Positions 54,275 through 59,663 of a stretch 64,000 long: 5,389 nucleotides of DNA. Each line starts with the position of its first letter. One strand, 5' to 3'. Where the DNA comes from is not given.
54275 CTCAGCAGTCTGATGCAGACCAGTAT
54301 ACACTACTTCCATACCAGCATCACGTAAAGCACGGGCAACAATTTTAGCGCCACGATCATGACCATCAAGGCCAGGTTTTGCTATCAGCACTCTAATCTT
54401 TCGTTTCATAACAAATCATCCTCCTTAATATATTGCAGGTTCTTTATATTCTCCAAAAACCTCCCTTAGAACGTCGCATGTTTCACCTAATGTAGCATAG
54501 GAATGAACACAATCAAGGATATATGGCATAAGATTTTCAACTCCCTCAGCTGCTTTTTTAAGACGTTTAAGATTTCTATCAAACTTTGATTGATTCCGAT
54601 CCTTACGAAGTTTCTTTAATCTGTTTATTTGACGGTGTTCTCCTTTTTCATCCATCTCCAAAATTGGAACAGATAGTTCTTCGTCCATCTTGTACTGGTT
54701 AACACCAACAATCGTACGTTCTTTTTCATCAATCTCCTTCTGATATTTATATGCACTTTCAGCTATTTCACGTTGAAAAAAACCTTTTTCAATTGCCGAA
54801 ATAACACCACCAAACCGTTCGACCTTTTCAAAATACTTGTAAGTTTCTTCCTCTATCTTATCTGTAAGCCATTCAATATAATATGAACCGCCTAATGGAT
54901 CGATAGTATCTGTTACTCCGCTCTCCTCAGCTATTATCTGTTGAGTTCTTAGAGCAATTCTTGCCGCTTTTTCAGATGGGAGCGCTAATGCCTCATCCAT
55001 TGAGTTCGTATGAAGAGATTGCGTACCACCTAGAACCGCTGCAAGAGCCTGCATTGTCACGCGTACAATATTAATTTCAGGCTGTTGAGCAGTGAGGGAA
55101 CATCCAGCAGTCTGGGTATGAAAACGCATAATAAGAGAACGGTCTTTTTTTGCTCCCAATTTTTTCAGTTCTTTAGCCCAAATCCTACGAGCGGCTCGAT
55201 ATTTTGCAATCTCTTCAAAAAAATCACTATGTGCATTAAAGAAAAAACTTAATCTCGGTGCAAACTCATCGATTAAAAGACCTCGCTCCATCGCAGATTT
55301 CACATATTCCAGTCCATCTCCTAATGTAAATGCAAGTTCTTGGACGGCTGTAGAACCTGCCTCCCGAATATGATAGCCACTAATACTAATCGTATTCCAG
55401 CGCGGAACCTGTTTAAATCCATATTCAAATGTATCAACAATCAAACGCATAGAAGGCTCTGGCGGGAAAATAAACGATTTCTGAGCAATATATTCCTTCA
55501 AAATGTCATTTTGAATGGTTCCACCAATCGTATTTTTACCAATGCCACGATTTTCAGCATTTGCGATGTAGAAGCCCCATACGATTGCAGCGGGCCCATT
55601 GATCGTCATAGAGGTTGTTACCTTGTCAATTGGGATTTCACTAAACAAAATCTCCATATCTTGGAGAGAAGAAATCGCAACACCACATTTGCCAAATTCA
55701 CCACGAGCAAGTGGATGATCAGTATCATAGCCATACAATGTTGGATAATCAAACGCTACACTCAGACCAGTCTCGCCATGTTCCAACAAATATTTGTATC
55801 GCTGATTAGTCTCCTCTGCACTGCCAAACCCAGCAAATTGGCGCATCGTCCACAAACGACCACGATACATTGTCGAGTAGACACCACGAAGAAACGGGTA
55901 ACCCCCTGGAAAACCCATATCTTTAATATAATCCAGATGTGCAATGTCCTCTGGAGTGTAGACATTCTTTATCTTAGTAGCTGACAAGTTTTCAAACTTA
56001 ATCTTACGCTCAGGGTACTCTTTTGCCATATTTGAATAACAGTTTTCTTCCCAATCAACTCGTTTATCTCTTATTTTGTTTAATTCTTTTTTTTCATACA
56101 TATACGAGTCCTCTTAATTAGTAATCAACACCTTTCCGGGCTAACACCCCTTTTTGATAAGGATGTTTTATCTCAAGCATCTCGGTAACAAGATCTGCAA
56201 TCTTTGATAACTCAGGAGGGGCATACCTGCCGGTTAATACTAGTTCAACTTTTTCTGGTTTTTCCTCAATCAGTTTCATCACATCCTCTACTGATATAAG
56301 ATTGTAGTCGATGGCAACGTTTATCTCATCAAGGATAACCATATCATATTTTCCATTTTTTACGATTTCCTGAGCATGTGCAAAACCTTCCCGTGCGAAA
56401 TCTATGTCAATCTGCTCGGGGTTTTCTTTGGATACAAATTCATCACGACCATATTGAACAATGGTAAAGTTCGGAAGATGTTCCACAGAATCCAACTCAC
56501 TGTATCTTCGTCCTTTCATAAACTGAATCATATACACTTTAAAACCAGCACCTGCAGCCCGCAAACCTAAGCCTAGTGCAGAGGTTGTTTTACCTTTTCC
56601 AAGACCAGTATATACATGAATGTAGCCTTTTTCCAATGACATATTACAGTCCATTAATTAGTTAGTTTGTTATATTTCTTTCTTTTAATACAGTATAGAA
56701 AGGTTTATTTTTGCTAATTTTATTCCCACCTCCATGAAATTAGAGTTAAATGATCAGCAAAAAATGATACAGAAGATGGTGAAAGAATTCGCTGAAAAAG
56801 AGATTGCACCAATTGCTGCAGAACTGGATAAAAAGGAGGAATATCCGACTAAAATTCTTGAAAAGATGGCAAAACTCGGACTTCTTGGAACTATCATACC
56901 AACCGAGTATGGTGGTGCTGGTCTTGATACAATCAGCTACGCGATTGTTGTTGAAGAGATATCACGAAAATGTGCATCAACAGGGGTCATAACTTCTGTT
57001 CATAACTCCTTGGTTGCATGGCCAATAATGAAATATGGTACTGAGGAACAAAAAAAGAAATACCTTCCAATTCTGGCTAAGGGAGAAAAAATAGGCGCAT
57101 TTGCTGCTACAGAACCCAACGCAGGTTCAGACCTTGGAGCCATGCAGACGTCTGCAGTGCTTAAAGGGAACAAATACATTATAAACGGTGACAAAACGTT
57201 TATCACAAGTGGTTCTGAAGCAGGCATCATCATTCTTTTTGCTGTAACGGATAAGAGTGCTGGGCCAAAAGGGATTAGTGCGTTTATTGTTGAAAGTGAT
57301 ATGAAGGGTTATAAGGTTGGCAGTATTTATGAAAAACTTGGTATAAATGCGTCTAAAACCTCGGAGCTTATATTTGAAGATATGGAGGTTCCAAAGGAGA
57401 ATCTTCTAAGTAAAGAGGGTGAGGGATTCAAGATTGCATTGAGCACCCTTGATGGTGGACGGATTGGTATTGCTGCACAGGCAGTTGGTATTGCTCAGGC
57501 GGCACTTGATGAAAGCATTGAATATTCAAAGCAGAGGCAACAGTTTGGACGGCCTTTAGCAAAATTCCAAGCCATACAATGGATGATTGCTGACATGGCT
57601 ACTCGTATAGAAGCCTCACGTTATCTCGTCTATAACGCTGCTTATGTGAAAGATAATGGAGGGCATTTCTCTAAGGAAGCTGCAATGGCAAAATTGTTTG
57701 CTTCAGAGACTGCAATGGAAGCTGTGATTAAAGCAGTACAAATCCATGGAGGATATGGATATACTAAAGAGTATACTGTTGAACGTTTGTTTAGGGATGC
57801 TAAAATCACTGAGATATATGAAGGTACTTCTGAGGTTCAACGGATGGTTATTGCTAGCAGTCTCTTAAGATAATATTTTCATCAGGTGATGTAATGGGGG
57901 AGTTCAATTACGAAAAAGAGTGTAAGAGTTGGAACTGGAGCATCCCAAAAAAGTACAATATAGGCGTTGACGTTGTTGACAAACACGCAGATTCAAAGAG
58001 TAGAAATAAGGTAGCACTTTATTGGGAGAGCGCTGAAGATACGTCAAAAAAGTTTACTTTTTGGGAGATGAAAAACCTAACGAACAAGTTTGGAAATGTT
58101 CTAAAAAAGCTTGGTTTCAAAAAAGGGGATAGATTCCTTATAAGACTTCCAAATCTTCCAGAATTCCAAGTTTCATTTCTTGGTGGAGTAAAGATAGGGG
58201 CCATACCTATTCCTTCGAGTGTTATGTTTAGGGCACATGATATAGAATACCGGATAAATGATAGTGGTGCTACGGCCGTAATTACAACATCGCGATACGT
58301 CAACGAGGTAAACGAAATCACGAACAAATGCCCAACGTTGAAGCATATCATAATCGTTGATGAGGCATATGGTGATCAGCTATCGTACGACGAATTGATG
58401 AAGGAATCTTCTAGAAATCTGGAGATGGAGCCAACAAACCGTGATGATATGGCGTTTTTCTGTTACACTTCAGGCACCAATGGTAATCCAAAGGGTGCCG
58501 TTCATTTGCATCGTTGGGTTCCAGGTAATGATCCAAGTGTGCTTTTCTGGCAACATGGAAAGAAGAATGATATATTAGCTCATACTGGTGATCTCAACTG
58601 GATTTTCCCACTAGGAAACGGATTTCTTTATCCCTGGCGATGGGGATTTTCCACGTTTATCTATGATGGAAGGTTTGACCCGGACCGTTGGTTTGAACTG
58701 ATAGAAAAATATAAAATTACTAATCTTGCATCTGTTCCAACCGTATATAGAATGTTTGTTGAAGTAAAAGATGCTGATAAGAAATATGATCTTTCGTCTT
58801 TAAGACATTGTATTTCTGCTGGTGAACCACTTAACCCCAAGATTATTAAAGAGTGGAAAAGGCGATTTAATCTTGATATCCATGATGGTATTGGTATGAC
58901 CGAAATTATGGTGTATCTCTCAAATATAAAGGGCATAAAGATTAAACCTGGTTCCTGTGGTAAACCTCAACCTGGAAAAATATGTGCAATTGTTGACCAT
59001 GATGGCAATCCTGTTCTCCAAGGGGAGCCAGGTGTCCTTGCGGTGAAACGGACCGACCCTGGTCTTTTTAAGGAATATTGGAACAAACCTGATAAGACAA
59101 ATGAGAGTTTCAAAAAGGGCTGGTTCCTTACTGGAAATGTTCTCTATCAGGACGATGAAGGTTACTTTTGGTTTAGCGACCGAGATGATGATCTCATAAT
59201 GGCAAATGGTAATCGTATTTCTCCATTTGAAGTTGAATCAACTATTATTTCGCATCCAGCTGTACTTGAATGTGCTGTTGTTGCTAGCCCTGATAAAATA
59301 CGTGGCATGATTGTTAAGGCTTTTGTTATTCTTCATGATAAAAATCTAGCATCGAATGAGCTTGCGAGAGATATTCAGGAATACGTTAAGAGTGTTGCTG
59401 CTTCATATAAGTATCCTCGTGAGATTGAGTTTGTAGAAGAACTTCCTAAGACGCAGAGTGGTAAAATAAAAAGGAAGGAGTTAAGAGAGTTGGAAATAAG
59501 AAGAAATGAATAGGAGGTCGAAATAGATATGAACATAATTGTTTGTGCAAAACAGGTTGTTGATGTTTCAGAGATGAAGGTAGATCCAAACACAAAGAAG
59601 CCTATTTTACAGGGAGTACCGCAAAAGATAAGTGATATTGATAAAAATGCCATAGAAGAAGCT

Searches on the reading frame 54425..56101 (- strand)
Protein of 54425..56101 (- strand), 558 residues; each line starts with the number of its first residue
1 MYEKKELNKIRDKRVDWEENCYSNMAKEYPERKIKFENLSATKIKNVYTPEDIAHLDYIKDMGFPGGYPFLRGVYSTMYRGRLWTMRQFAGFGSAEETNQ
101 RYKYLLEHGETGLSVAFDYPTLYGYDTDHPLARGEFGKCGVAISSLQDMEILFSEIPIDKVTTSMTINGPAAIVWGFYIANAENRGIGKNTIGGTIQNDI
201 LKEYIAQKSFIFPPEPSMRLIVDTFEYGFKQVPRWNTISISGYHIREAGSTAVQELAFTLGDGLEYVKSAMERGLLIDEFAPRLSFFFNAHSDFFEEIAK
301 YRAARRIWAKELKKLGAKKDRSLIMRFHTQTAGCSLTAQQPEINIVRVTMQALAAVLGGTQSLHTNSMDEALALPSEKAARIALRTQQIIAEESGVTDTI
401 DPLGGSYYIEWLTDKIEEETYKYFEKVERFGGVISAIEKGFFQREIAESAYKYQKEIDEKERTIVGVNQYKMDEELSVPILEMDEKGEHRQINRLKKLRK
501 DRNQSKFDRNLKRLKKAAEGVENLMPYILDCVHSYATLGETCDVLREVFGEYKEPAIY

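Call 21: search_protein_families(library=pfam, proteins=[window:54425-56101:-], max_evalue=0.00001)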
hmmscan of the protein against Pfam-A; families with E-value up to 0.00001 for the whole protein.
window:54425-56101:- (558 aa): 1 family
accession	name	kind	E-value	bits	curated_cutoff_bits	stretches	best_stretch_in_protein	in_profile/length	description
PF01642.28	MM_CoA_mutase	-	7.4e-225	747.8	22.1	1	40-550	4-512/512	Methylmalonyl-CoA mutase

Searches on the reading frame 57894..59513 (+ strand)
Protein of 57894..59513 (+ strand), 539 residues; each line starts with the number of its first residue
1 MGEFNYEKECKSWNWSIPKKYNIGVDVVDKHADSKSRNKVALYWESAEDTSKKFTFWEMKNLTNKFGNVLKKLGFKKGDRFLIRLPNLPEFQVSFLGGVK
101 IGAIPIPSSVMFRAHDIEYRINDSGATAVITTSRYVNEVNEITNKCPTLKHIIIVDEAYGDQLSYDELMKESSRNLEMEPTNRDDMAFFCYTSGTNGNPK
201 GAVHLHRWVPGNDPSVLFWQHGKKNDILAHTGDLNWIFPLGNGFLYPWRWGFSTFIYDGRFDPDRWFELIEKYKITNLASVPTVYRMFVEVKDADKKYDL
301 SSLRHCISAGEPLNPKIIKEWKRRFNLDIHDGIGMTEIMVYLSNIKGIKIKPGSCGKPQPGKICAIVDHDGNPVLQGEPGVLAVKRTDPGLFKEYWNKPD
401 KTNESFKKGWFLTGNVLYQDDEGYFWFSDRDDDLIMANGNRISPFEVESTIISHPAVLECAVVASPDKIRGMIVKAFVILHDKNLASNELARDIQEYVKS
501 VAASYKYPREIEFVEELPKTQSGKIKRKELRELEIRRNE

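Call 21: search_protein_families(library=pfam, proteins=[window:57894-59513:+], max_evalue=0.00001)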
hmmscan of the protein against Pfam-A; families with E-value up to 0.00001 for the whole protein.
window:57894-59513:+ (539 aa): 2 families
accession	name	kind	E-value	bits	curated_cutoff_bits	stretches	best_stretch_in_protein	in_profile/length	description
PF00501.34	AMP-binding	-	1.1e-75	255.3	29.9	1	31-396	4-384/384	AMP-binding enzyme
PF13193.12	AMP-binding_C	-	3e-23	82.9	24.5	1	446-524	1-76/76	AMP-binding enzyme C-terminal domain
